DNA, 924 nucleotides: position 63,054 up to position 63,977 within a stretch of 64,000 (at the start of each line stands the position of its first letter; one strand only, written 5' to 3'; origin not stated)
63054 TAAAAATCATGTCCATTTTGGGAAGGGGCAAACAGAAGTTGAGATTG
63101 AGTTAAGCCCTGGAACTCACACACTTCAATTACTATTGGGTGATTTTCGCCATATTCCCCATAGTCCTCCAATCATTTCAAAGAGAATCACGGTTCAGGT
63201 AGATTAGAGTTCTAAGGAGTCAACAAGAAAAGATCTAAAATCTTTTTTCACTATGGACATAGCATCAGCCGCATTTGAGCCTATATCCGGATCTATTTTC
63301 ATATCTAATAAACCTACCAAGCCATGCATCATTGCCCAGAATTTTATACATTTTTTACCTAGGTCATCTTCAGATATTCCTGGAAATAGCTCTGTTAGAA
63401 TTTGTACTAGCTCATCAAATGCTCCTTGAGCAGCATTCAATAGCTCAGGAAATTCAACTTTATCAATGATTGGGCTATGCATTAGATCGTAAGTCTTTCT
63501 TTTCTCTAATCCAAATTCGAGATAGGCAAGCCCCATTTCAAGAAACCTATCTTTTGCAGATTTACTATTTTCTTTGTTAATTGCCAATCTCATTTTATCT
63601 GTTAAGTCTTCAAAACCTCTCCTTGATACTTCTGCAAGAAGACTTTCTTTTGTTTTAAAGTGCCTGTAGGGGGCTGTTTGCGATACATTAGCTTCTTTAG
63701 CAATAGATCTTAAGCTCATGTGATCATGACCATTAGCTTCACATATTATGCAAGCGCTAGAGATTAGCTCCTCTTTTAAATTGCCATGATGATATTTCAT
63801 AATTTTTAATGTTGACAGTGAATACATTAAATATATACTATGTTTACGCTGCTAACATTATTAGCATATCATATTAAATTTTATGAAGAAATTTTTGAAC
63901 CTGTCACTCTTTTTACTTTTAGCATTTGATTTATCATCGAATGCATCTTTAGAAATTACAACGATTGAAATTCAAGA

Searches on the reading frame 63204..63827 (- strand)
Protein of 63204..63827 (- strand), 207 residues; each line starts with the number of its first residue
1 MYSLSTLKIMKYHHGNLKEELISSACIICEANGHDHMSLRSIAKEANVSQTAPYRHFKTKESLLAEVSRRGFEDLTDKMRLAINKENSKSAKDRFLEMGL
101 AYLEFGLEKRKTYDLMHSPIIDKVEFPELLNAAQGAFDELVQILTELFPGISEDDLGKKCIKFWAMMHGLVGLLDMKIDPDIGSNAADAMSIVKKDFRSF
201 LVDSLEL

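Call 6: search_protein_families(library=pfam, proteins=[window:63204-63827:-])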
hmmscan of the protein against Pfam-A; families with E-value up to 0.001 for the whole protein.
window:63204-63827:- (207 aa): 2 families
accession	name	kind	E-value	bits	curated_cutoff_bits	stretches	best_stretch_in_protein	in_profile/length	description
PF00440.29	TetR_N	-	7.5e-09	35.7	24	1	24-67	4-47/47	Bacterial regulatory proteins, tetR family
PF13305.11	TetR_C_33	-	1.7e-08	35.4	26.8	1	96-173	2-80/103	Tetracyclin repressor-like, C-terminal domain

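Call 9: find_encoding_contigs(protein=window:63204-63800:-, flank=10000, max_places=5)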
Protein window:63204-63800:- (198 aa): 24 contigs read that carry it; 5 places shown.
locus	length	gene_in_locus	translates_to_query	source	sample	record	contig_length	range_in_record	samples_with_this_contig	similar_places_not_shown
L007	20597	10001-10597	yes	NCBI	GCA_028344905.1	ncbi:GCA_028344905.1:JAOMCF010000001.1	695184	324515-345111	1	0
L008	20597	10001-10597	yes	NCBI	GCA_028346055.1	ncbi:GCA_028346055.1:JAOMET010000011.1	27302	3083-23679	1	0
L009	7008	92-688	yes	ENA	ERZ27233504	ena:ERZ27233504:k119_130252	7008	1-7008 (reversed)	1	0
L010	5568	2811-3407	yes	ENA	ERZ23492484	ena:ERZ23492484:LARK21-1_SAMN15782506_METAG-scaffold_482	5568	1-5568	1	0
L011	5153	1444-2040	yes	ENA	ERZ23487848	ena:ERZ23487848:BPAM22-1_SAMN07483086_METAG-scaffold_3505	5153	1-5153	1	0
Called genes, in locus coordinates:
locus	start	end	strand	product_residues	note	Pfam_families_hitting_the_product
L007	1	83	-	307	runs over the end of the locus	PF01479:S4, PF00849:PseudoU_synth_2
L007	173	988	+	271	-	PF13512:TPR_18, PF13525:YfiO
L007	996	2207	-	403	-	PF00144:Beta-lactamase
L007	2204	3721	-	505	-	PF01235:Na_Ala_symp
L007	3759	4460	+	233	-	PF00117:GATase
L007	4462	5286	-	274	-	PF02668:TauD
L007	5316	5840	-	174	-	PF07883:Cupin_2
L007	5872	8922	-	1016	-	PF00873:ACR_tran, PF03176:MMPL (faint)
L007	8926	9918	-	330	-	PF25917:BSH_RND, PF25973:BSH_CzcB, PF25881:HH_YBHG (faint), PF25876:HH_MFP_RND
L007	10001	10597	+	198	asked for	PF00440:TetR_N, PF13305:TetR_C_33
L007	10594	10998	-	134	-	PF14347:DUF4399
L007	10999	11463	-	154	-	PF01613:Flavin_Reduct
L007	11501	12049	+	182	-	PF03602:Cons_hypoth95, PF05175:MTS, PF02086:MethyltransfD12 (faint), PF13847:Methyltransf_31 (weak), PF09445:Methyltransf_15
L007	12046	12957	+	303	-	PF01379:Porphobil_deam, PF03900:Porphobil_deamC (faint)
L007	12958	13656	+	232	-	PF02602:HEM4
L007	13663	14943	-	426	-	PF07498:Rho_N, PF07497:Rho_RNA_bind, PF00006:ATP-synt_ab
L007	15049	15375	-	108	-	PF00085:Thioredoxin, PF13848:Thioredoxin_6 (weak), PF14595:Thioredoxin_9 (weak), PF13899:Thioredoxin_7 (weak), PF13098:Thioredoxin_2, PF13192:Thioredoxin_3 (weak), PF13905:Thioredoxin_8 (faint)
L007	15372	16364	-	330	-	PF00490:ALAD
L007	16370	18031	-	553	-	PF00920:ILVD_EDD_N, PF24877:ILV_EDD_C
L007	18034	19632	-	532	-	PF00931:NB-ARC (faint), PF02463:SMC_N (weak), PF13191:AAA_16 (faint), PF00005:ABC_tran, PF13401:AAA_22 (faint), PF08352:oligo_HPY (weak), PF00005:ABC_tran, PF02463:SMC_N, +3 more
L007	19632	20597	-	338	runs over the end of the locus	PF20434:BD-FAE, PF07859:Abhydrolase_3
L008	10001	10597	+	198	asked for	PF00440:TetR_N, PF13305:TetR_C_33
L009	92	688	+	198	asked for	PF00440:TetR_N, PF13305:TetR_C_33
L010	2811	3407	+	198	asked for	PF00440:TetR_N, PF13305:TetR_C_33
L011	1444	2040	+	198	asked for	PF00440:TetR_N, PF13305:TetR_C_33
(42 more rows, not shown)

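Call 16: search_protein_families(library=ncbifam, proteins=[window:63204-63800:-], max_evalue=0.01)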
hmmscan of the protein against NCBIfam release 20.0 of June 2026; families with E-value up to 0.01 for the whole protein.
window:63204-63800:- (198 aa): 17 families
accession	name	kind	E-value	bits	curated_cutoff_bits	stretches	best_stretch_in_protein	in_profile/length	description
NF051852.1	efflux_TF_MtrR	exception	6.5e-10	39.1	280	1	9-82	12-85/205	multidrug efflux system transcriptional repressor MtrR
NF037937.1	septum_RefZ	equivalog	2e-09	37.6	180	1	9-106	1-98/195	forespore capture DNA-binding protein RefZ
TIGR03384.1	betaine_BetI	equivalog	1.8e-07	31.1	201.3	1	9-84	10-83/189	choline-binding transcriptional repressor BetI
NF053878.1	FATransRegFadRBac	equivalog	3.6e-07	30.1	200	1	11-88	7-82/190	fatty acid metabolism transcriptional regulator FadR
NF041196.1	ScbR_bind_reg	equivalog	1.1e-06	29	150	1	9-71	8-70/191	ScbR family autoregulator-binding transcription factor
NF050111.1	TransRegSACE7040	equivalog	1.8e-06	28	250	1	9-103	3-95/186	SACE_7040 family transcriptional regulator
NF001978.0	PRK00767.1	equivalog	2.3e-06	27.5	118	1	9-85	11-86/197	transcriptional regulator BetI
NF053731.1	TransRegFasRMycb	equivalog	3.8e-06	26.8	330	1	9-163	13-159/199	HTH-type transcriptional activator FasR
NF010319.1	PRK13756.1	equivalog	5.1e-05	23.2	265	1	9-59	4-54/199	tetracycline resistance transcriptional repressor TetR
NF007430.0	PRK09975.1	equivalog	8e-05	21.9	274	1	9-94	13-100/220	acrEF/envCD operon transcriptional regulator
NF008402.0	PRK11202.1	equivalog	8.5e-05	22.3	151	1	19-62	24-68/211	HTH-type transcriptional repressor FabR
NF007949.0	PRK10668.1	equivalog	9.1e-05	22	271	1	9-62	13-66/216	multidrug efflux transporter transcriptional repressor AcrR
NF011572.0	PRK14996.1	equivalog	0.00015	21.7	144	1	7-85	8-82/192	TetR family transcriptional regulator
NF033703.1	transcr_KstR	equivalog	0.0003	20.4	280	1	13-79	13-79/185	cholesterol catabolism transcriptional regulator KstR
NF000040.3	Tn10_TetC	equivalog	0.00037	20.7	425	1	10-94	16-100/197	tetracyline resistance-associated transcriptional repressor TetC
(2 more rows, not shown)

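Call 17: search_solved_structures(query=window:63204-63800:-, max_evalue=0.001)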
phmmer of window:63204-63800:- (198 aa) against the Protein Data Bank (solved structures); distinct sequences matched with E-value up to 0.001: 16.
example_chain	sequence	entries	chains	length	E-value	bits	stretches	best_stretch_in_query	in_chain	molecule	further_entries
3on2_A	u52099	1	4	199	1.3e-18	71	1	2-164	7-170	Probable transcriptional regulator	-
3cjd_A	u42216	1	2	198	4.6e-07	33.4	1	7-164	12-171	Transcriptional regulator, TetR family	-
9b7y_A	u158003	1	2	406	3.3e-06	30.6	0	9-73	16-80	Transcriptional repressor Mce3R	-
2eh3_A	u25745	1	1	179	4.7e-06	30.1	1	13-121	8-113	Transcriptional regulator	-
6yl2_B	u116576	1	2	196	1.2e-05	28.8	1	12-148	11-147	Probable transcriptional regulatory protein (Probably TetR-family)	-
4g12_A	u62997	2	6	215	1.5e-05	28.4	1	12-148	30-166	Probable transcriptional regulatory protein (Probably TETR-FAMILY)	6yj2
3vpr_A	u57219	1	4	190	7.3e-05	26.2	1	10-95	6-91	Transcriptional regulator, TetR family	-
2zcm_A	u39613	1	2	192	9.2e-05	25.9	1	1-66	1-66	Biofilm operon icaABCD HTH-type negative transcriptional regulator icaR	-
3geu_A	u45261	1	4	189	9.3e-05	25.8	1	8-86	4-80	Intercellular adhesion protein R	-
2zcn_A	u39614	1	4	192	0.00013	25.4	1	1-60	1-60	Biofilm operon icaABCD HTH-type negative transcriptional regulator icaR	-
3ccy_A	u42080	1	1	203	0.00025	24.4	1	5-107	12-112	Putative TetR-family transcriptional regulator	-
7w2o_C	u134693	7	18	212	0.00027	24.4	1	9-165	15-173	Probable transcriptional regulator | TetR family transcriptional regulator | Putative transcriptional regulator, TetR family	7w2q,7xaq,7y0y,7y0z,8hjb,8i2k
8wrf_A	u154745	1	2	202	0.00027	24.3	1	9-60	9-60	Probable transcriptional regulator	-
3qkx_A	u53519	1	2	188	0.00055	23.3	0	7-64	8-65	Uncharacterized HTH-type transcriptional regulator HI_0893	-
3him_A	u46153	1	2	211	0.00059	23.2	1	15-101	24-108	Probable transcriptional regulator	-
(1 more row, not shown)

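Call 21: find_related_loci(query=window:63204-63800:-, collection=metagenome_contigs, flank=2500)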
Query window:63204-63800:- (198 aa) in metagenome_contigs; peptide patterns used: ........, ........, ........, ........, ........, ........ (x = any residue, [..] = any of these).
436 stretches matched a pattern; 182 encode a relative of the query (tblastn E <= 1e-3); the best 80 are kept; 80 distinct loci.
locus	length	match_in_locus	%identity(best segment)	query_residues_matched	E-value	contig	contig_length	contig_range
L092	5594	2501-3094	95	1-198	4e-128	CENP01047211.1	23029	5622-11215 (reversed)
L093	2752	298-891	91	1-198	7e-128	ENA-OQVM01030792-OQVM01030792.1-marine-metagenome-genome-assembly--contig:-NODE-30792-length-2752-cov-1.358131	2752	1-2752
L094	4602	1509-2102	90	1-198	4e-123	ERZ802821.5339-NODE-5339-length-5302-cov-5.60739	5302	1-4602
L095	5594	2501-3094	90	1-198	9e-123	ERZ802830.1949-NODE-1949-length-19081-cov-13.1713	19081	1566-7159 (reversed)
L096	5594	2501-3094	90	1-198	1e-122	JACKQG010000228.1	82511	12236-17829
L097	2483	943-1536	90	1-198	1e-128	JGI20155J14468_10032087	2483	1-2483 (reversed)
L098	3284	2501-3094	90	1-198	3e-124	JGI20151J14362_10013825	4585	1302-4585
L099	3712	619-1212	90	1-198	2e-122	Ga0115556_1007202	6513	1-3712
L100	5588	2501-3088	90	1-196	7e-121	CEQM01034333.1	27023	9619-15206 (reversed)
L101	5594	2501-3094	89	1-198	6e-119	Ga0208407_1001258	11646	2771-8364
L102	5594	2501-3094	83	1-198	5e-114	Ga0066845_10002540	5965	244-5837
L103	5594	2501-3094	83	1-198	3e-113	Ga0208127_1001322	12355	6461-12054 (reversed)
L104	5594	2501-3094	82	1-198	2e-112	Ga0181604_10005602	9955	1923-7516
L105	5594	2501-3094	83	1-198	2e-112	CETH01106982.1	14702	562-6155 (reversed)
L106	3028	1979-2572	82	1-198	2e-115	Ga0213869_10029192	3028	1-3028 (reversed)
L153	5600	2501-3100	64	1-198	1e-84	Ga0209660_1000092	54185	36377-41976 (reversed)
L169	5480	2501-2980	48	3-165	5e-48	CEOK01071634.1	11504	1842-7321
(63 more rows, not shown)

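Call 44: search_protein_families(library=pfam, proteins=[L153:1417-2460:-, L153:2501-3103:+, L169:1440-2414:-, L169:2492-3112:+, L007:5316-5840:-, L007:4462-5286:-, L007:8926-9918:-])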
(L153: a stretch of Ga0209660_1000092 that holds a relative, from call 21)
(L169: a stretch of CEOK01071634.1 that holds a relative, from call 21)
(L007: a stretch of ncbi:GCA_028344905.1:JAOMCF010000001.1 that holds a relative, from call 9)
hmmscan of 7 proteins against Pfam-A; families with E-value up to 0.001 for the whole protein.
L153:1417-2460:- (347 aa): 2 families
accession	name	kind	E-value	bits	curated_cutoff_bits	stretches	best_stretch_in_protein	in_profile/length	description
PF13437.12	HlyD_3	-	2.3e-09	38.4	22.2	1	162-238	1-81/106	HlyD family secretion protein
PF16576.10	HlyD_D23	-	4.7e-06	26.5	30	1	67-216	20-164/214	Barrel-sandwich domain of CusB or HlyD membrane-fusion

L153:2501-3103:+ (200 aa): 2 families
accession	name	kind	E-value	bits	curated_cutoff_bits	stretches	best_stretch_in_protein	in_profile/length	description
PF00440.29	TetR_N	-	1.1e-08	35.2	24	1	16-58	5-47/47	Bacterial regulatory proteins, tetR family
PF13305.11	TetR_C_33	-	8.6e-08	33.2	26.8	1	87-170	2-86/103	Tetracyclin repressor-like, C-terminal domain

L169:1440-2414:- (324 aa): 6 families
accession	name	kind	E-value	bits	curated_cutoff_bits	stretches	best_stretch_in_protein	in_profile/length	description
PF13437.12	HlyD_3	-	1.1e-11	45.9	22.2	1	147-221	2-80/106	HlyD family secretion protein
PF16576.10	HlyD_D23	-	1.2e-08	34.9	30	1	51-206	20-170/214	Barrel-sandwich domain of CusB or HlyD membrane-fusion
PF13533.13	Biotin_lipoyl_2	-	7.6e-08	32.4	29.8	1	52-82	2-32/32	Biotin-lipoyl like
PF12700.13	HlyD_2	-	2.2e-06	27.1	25.1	1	160-300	245-385/416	HlyD family secretion protein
PF00364.28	Biotin_lipoyl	-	0.0001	22.5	22.1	0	61-81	16-36/73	Biotin-requiring enzyme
PF02321.23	OEP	-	0.00034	20.9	22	1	86-136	119-176/187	Outer membrane efflux protein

L169:2492-3112:+ (206 aa): 2 families
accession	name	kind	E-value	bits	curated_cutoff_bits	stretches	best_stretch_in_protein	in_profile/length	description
PF00440.29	TetR_N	-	3.6e-09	36.7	24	1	17-59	5-47/47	Bacterial regulatory proteins, tetR family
PF13305.11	TetR_C_33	-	1.4e-05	26.1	26.8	1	86-162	3-80/103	Tetracyclin repressor-like, C-terminal domain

L007:5316-5840:- (174 aa): 1 family
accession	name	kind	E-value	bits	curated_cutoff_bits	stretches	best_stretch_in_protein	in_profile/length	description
PF07883.17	Cupin_2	-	8e-08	32.3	27.2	1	109-166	13-69/70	Cupin domain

L007:4462-5286:- (274 aa): 1 family
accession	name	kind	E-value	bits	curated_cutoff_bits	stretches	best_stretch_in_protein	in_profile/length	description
PF02668.22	TauD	-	1.7e-66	225.3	27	1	3-266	1-266/267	Taurine catabolism dioxygenase TauD, TfdA family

L007:8926-9918:- (330 aa): 3 families
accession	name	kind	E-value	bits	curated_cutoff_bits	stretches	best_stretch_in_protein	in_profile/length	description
PF13437.12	HlyD_3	-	8.9e-12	46.1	22.2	1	146-220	2-80/106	HlyD family secretion protein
PF16576.10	HlyD_D23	-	3.4e-08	33.5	30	1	51-204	21-169/214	Barrel-sandwich domain of CusB or HlyD membrane-fusion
PF13533.13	Biotin_lipoyl_2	-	0.0005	20.3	29.8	0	51-81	2-32/32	Biotin-lipoyl like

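Call 64: find_homologous_proteins(query=window:63204-63800:-, max_evalue=1e-10)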
Query window:63204-63800:- (198 aa): 657 proteins with E <= 1e-10 among 755 candidates; the best 120 are listed.
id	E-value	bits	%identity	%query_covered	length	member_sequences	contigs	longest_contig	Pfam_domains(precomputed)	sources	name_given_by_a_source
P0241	1.3e-124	431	99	100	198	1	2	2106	PF00440.30,PF13305.12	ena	-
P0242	1.5e-124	431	99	100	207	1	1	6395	PF00440.30,PF13305.12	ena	-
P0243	2.8e-124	430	99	100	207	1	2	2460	PF00440.30,PF13305.12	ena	-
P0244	7.3e-124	429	98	100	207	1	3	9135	PF00440.30,PF13305.12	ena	-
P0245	1.0e-123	428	98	100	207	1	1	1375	PF00440.30,PF13305.12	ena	-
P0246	1.2e-123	428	97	100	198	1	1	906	PF00440.30,PF13305.12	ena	-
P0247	2.6e-123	427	97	100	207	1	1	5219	PF00440.30,PF13305.12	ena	-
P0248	2.6e-123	427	98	100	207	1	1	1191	PF00440.30,PF13305.12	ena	-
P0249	9.0e-123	425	97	100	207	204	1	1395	PF00440.30,PF13305.12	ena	-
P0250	4.8e-122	423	96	100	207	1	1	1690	PF00440.30,PF13305.12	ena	-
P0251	1.4e-121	421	96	100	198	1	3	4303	PF00440.30,PF13305.12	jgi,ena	-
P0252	1.6e-121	421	96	100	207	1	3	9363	PF00440.30,PF13305.12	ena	-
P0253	1.9e-121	421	96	100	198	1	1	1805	PF00440.30,PF13305.12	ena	-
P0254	1.9e-121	421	96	100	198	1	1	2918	PF00440.30,PF13305.12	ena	-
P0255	2.5e-121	421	96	100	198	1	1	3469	PF00440.30,PF13305.12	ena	-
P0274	2.8e-120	417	95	100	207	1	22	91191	PF00440.30,PF13305.12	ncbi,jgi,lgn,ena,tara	tara:strand:- start:8119 stop:8742 length:624 start_codon:yes stop_codon:yes gene_type:complete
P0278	1.0e-119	415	94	100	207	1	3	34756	PF00440.30,PF13305.12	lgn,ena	-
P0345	3.5e-102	358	82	100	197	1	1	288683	PF00440.30,PF13305.12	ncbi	-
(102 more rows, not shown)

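Call 65: find_encoding_contigs(protein=P0278, flank=10000, max_places=3)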
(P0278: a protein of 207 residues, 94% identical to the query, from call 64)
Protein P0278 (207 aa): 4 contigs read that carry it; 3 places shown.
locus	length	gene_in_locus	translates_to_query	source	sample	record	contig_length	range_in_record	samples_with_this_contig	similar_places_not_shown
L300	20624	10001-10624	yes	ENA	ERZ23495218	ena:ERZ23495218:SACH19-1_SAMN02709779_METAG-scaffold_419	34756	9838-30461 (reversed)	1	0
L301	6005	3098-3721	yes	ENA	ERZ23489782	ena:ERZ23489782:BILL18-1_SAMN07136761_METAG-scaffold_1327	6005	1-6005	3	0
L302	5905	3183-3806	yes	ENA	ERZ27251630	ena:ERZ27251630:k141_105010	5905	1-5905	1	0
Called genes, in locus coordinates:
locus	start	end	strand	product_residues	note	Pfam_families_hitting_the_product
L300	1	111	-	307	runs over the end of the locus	PF01479:S4, PF00849:PseudoU_synth_2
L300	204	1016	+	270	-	PF13512:TPR_18, PF13525:YfiO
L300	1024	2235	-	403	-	PF00144:Beta-lactamase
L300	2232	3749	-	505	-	PF01235:Na_Ala_symp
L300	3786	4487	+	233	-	PF00117:GATase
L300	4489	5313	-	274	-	PF02668:TauD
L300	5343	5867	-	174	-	PF07883:Cupin_2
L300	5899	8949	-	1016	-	PF00873:ACR_tran, PF03176:MMPL (faint)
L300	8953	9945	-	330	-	PF25917:BSH_RND (weak), PF25973:BSH_CzcB (weak), PF25876:HH_MFP_RND, PF25881:HH_YBHG (faint)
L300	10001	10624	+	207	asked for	PF00440:TetR_N, PF13305:TetR_C_33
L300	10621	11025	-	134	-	PF14347:DUF4399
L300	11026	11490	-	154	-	PF01613:Flavin_Reduct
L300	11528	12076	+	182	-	PF03602:Cons_hypoth95, PF05175:MTS, PF02086:MethyltransfD12 (faint), PF13847:Methyltransf_31 (weak), PF09445:Methyltransf_15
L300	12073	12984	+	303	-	PF01379:Porphobil_deam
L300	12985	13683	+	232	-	PF02602:HEM4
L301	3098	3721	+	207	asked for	PF00440:TetR_N, PF13305:TetR_C_33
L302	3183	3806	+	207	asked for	PF00440:TetR_N, PF13305:TetR_C_33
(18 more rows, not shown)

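Call 66: find_encoding_contigs(protein=P0345, flank=1500, max_places=10)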
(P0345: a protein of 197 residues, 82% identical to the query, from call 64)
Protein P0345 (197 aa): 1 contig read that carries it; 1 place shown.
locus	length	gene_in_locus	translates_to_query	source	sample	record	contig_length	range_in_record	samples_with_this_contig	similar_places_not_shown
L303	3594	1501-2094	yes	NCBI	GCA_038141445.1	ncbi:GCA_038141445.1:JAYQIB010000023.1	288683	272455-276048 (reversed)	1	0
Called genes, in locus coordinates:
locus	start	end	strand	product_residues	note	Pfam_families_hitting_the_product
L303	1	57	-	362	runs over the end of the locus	PF00873:ACR_tran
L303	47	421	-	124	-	PF00873:ACR_tran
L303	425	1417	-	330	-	PF25917:BSH_RND, PF25973:BSH_CzcB, PF25876:HH_MFP_RND (weak)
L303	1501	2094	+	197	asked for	PF00440:TetR_N, PF13305:TetR_C_33 (weak)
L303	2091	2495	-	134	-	PF14347:DUF4399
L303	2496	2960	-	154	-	PF01613:Flavin_Reduct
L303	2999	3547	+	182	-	PF03602:Cons_hypoth95, PF01564:Spermine_synth (weak), PF05175:MTS, PF02086:MethyltransfD12 (faint), PF13847:Methyltransf_31 (weak), PF09445:Methyltransf_15 (weak)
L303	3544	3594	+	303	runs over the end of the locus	PF01379:Porphobil_deam, PF03900:Porphobil_deamC (faint)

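Call 67: find_encoding_contigs(protein=P0274, flank=1500, max_places=10)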
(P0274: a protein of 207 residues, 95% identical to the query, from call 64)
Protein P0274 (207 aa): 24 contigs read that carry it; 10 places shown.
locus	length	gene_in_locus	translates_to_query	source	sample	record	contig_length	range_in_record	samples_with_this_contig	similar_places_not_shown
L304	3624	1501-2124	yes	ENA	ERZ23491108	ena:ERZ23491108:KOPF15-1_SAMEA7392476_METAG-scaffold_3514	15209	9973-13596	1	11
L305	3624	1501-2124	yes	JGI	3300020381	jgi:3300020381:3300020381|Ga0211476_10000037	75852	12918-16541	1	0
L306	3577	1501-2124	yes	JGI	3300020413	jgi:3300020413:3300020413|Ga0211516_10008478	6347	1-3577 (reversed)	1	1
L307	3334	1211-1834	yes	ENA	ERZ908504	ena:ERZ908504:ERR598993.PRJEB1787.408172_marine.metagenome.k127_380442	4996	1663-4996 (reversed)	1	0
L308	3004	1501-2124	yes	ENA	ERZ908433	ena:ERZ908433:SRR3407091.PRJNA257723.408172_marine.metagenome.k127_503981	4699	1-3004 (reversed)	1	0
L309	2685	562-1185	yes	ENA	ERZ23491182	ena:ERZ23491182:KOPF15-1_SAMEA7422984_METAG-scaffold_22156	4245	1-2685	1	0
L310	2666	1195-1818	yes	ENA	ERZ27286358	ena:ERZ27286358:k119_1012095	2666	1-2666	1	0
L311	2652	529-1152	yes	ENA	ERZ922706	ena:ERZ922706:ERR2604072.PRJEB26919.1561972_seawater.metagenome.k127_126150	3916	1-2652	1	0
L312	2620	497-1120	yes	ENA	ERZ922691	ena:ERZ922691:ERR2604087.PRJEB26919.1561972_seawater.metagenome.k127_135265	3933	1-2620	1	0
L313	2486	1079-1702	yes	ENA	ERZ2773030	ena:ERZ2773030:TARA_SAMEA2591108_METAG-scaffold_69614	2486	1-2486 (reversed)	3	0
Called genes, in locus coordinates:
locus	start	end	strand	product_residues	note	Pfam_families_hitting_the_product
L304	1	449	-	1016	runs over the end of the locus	PF00873:ACR_tran, PF03176:MMPL (faint)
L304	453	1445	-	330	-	PF25917:BSH_RND (weak), PF25973:BSH_CzcB (weak), PF25876:HH_MFP_RND, PF25881:HH_YBHG (faint)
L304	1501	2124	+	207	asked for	PF00440:TetR_N, PF13305:TetR_C_33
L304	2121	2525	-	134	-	PF14347:DUF4399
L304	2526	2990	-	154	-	PF01613:Flavin_Reduct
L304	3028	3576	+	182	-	PF03602:Cons_hypoth95, PF05175:MTS, PF02086:MethyltransfD12 (faint), PF13847:Methyltransf_31 (weak), PF09445:Methyltransf_15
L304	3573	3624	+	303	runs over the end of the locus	PF01379:Porphobil_deam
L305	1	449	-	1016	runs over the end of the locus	PF00873:ACR_tran, PF03176:MMPL (faint)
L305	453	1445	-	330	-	PF25917:BSH_RND (weak), PF25973:BSH_CzcB (weak), PF25876:HH_MFP_RND, PF25881:HH_YBHG (faint)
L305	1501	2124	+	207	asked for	PF00440:TetR_N, PF13305:TetR_C_33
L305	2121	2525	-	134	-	PF14347:DUF4399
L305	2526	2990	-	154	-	PF01613:Flavin_Reduct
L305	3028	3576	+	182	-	PF03602:Cons_hypoth95, PF05175:MTS, PF02086:MethyltransfD12 (faint), PF13847:Methyltransf_31 (weak), PF09445:Methyltransf_15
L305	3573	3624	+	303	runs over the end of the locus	PF01379:Porphobil_deam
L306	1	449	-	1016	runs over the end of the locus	PF00873:ACR_tran, PF03176:MMPL (faint)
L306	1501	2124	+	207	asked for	PF00440:TetR_N, PF13305:TetR_C_33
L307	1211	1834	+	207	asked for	PF00440:TetR_N, PF13305:TetR_C_33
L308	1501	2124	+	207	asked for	PF00440:TetR_N, PF13305:TetR_C_33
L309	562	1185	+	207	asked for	PF00440:TetR_N, PF13305:TetR_C_33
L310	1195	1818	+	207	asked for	PF00440:TetR_N, PF13305:TetR_C_33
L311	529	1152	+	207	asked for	PF00440:TetR_N, PF13305:TetR_C_33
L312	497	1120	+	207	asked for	PF00440:TetR_N, PF13305:TetR_C_33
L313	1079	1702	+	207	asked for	PF00440:TetR_N, PF13305:TetR_C_33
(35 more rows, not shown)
